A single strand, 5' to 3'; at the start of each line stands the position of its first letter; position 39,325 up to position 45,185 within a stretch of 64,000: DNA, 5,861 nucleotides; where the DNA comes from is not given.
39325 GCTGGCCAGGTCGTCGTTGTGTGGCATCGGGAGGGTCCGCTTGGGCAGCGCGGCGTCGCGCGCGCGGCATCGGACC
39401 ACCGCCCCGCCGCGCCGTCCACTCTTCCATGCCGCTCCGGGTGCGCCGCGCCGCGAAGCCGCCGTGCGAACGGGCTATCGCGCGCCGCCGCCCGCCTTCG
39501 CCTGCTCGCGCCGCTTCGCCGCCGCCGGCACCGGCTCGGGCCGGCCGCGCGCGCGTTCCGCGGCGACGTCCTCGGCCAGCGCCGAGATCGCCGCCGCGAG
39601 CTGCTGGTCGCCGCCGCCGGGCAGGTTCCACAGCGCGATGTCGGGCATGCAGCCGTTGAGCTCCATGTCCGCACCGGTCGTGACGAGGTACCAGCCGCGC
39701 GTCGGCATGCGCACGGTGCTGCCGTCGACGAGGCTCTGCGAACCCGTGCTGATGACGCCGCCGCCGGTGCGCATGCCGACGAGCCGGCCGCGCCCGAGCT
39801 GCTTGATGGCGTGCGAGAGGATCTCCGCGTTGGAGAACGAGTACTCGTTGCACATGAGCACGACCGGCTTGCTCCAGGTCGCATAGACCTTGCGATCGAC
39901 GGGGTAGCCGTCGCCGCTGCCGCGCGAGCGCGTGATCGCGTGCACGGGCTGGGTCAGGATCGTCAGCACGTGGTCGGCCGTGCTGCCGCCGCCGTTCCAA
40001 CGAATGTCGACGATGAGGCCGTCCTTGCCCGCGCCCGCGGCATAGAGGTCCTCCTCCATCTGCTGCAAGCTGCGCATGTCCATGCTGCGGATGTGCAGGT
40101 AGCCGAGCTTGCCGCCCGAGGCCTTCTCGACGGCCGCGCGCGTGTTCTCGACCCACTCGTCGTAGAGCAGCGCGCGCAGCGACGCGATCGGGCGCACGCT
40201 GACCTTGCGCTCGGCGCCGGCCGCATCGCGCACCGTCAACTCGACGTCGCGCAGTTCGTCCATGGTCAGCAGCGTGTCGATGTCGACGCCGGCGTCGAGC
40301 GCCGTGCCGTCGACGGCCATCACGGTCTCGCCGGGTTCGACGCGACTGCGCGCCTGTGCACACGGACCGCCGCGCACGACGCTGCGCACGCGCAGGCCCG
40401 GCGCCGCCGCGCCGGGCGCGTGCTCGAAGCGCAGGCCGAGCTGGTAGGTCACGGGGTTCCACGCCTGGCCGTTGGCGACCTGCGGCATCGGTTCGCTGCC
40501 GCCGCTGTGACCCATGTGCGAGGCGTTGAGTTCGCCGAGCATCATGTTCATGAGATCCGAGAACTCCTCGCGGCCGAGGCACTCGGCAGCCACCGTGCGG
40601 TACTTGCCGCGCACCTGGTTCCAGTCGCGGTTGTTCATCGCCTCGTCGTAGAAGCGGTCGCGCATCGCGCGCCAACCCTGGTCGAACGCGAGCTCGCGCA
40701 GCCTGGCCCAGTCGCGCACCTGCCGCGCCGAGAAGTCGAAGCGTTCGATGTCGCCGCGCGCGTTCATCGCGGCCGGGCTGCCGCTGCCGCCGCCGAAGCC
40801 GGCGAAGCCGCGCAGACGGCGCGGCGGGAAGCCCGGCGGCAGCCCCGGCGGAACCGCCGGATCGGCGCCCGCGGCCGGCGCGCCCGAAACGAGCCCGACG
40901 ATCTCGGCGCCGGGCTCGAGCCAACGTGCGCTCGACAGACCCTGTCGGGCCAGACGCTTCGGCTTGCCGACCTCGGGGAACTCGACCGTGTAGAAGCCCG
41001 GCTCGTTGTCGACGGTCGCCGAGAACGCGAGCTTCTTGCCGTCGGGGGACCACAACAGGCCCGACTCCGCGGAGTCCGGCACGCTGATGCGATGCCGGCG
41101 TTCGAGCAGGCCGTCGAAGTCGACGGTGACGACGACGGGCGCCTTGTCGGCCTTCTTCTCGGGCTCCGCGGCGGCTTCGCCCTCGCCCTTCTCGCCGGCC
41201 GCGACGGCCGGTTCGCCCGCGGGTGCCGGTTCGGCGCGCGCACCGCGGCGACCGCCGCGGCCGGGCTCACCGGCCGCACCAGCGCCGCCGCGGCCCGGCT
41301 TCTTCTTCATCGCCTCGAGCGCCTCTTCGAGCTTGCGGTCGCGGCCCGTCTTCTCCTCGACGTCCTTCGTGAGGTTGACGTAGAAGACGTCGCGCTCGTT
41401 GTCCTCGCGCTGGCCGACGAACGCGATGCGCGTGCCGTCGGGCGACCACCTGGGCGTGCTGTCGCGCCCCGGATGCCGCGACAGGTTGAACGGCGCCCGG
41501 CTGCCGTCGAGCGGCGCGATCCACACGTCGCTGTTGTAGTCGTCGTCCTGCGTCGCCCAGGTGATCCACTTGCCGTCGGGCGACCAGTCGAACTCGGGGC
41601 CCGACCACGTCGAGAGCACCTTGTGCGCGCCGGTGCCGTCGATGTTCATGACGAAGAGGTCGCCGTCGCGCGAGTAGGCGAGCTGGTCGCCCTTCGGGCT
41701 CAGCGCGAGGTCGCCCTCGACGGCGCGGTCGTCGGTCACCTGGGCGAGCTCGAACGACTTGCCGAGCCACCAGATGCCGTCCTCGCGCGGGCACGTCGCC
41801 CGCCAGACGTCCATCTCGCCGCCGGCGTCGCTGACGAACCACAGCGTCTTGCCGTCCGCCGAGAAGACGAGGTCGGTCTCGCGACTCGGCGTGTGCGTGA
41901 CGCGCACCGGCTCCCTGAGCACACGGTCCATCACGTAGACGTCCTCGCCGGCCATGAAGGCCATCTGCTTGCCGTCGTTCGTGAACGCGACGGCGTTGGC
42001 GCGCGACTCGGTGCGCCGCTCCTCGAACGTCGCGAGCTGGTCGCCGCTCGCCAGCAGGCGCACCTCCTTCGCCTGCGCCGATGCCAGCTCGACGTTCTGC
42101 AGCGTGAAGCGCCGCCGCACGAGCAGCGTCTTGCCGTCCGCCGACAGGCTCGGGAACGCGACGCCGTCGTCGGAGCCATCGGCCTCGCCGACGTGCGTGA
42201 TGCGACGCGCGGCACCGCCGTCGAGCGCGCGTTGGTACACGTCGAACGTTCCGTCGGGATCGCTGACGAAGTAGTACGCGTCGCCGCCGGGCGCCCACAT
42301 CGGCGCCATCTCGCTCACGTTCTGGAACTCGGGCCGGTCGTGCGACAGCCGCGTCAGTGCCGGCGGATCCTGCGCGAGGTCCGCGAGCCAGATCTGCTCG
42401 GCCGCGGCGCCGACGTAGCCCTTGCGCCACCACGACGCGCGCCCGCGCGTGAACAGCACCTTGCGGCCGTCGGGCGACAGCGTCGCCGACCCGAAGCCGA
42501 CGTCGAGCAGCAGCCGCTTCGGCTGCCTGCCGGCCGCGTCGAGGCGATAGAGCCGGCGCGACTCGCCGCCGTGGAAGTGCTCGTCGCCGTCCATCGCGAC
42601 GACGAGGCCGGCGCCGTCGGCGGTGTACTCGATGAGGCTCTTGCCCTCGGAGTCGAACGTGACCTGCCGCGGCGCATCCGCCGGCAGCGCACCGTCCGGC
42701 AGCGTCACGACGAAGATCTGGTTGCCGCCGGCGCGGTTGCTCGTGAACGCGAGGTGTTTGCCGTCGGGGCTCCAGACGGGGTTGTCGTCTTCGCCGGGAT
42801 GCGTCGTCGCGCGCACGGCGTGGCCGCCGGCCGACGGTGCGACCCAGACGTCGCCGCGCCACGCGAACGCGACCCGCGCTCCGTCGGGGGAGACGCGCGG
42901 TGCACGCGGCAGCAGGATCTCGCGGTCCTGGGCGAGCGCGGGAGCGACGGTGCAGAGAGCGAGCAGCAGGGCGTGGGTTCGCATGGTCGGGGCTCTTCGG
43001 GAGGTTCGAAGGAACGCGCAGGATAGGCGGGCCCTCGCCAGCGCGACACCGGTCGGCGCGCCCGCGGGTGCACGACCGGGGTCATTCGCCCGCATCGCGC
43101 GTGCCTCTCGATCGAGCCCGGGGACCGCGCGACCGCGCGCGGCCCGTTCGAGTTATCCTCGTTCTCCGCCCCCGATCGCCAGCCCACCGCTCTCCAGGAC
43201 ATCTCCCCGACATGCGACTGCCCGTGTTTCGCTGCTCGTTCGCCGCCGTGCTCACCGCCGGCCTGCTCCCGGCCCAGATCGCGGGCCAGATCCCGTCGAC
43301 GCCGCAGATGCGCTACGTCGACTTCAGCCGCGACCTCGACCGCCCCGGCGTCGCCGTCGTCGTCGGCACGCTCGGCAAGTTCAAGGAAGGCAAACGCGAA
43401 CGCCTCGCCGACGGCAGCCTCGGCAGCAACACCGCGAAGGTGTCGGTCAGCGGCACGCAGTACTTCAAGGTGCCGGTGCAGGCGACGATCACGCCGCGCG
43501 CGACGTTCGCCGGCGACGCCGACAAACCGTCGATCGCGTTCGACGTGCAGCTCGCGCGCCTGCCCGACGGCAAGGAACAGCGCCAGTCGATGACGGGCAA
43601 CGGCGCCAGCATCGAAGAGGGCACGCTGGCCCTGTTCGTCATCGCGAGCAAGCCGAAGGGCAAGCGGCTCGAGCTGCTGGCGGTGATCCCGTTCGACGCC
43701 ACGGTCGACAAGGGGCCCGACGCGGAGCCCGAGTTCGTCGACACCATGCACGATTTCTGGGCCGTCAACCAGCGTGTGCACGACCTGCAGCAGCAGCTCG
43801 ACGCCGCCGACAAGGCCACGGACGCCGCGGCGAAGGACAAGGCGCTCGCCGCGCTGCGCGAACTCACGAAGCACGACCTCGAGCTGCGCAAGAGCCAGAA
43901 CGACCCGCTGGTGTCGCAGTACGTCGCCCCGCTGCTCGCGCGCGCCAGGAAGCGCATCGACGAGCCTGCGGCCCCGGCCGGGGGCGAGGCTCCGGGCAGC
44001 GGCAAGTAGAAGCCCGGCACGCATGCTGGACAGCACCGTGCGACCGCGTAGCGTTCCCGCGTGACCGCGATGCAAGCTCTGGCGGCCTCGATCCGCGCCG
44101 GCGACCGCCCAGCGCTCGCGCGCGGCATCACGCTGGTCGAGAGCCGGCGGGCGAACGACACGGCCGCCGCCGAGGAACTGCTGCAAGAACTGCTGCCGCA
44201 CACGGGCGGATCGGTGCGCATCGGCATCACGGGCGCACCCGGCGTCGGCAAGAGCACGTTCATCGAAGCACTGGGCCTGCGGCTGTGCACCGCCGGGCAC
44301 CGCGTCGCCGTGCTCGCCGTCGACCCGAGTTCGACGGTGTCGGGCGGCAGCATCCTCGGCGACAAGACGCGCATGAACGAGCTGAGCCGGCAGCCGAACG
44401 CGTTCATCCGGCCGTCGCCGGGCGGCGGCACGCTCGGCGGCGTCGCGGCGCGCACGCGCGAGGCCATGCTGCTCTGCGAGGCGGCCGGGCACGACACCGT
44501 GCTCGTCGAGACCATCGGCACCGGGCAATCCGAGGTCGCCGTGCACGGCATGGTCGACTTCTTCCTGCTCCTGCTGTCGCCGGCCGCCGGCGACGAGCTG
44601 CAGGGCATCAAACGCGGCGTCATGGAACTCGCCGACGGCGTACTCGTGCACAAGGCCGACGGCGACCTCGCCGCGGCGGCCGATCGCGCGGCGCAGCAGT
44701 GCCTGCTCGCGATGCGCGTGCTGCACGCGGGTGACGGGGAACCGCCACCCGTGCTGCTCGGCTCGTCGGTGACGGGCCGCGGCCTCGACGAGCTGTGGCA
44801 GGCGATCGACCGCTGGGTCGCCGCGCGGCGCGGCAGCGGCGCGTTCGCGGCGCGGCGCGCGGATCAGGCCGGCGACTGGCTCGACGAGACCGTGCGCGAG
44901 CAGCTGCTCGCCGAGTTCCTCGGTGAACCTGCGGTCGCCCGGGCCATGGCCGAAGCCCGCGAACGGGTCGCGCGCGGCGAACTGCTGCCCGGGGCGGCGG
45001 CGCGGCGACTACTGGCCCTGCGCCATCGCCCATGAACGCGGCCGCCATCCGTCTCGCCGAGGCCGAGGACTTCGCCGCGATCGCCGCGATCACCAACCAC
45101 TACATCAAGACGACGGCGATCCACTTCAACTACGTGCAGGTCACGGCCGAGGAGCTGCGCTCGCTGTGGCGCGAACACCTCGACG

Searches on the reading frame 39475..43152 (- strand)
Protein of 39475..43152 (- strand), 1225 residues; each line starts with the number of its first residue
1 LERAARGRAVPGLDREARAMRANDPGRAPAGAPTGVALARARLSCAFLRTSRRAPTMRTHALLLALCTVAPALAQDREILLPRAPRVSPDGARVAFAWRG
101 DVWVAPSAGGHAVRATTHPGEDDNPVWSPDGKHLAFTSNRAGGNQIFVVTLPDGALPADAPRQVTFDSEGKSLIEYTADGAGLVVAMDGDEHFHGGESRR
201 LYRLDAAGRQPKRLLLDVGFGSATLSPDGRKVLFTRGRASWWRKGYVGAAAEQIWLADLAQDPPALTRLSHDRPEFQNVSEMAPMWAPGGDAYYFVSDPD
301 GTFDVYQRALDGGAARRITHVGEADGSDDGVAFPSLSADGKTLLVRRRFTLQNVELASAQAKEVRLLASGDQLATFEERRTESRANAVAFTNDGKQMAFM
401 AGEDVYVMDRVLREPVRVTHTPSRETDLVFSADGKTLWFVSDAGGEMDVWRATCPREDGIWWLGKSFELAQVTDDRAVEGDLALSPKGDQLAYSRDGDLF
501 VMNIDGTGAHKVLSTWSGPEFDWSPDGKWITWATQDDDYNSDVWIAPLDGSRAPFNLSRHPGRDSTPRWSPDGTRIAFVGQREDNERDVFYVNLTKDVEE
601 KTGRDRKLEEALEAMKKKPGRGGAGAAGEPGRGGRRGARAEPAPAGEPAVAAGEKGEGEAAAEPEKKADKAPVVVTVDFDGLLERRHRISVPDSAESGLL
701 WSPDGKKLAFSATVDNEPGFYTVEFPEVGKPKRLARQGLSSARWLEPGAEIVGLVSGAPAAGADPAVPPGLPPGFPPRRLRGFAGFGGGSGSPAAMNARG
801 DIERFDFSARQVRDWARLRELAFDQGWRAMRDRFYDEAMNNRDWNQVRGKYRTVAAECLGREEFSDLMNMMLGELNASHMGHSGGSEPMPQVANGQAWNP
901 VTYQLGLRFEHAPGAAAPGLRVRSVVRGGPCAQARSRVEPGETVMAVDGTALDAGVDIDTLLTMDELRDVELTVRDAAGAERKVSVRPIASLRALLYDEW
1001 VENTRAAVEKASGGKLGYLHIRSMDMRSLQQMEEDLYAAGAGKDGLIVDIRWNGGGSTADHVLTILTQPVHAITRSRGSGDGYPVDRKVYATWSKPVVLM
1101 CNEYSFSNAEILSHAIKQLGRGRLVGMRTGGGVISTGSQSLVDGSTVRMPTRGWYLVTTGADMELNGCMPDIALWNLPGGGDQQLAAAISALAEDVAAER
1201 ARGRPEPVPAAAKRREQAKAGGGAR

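Call 60: search_protein_families(library=pfam, proteins=[window:39475-43152:-], max_evalue=0.001)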
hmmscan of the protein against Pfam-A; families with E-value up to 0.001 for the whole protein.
window:39475-43152:- (1225 aa): 6 families
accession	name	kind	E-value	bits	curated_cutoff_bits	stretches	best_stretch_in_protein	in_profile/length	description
PF07676.18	PD40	-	1.8e-51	171.6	20.9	3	113-148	2-38/38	WD40-like Beta Propeller Repeat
PF03572.23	Peptidase_S41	-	2.3e-25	89.5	24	1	1015-1173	1-164/165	Peptidase family S41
PF00930.27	DPPIV_N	-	6.2e-19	68.4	22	0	85-122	48-84/354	Dipeptidyl peptidase IV (DPP IV) N-terminal region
PF14684.11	Tricorn_C1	-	8e-14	51.7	24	1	822-873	8-59/59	Tricorn protease C1 domain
PF25174.1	Beta-prop_THOC3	-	1e-05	25.2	305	0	377-577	83-270/272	THOC3 beta-propeller domain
PF14685.13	PDZ_Tricorn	-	9.1e-05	22.8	25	1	937-986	39-88/88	Tricorn protease PDZ domain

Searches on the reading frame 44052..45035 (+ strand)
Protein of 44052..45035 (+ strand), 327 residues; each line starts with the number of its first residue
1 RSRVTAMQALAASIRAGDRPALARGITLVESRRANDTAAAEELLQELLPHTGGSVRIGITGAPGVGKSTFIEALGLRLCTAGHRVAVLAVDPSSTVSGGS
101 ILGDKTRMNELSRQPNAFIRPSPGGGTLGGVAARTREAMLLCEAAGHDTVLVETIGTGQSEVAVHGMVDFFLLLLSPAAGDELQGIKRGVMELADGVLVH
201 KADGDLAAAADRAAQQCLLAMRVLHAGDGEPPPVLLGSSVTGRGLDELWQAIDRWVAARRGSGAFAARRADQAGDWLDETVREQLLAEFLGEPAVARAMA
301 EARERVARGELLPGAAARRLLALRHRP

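Call 60: search_protein_families(library=pfam, proteins=[window:44052-45035:+], max_evalue=0.001)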
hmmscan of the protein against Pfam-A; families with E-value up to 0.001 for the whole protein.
window:44052-45035:+ (327 aa): 2 families
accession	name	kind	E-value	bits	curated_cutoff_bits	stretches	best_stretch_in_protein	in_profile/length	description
PF03308.22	MeaB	-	6.6e-99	330.8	23.1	1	22-291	1-270/273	Methylmalonyl Co-A mutase-associated GTPase MeaB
PF02374.21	ArsA_ATPase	-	0.00076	19.2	24.3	0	58-97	5-44/305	Anion-transporting ATPase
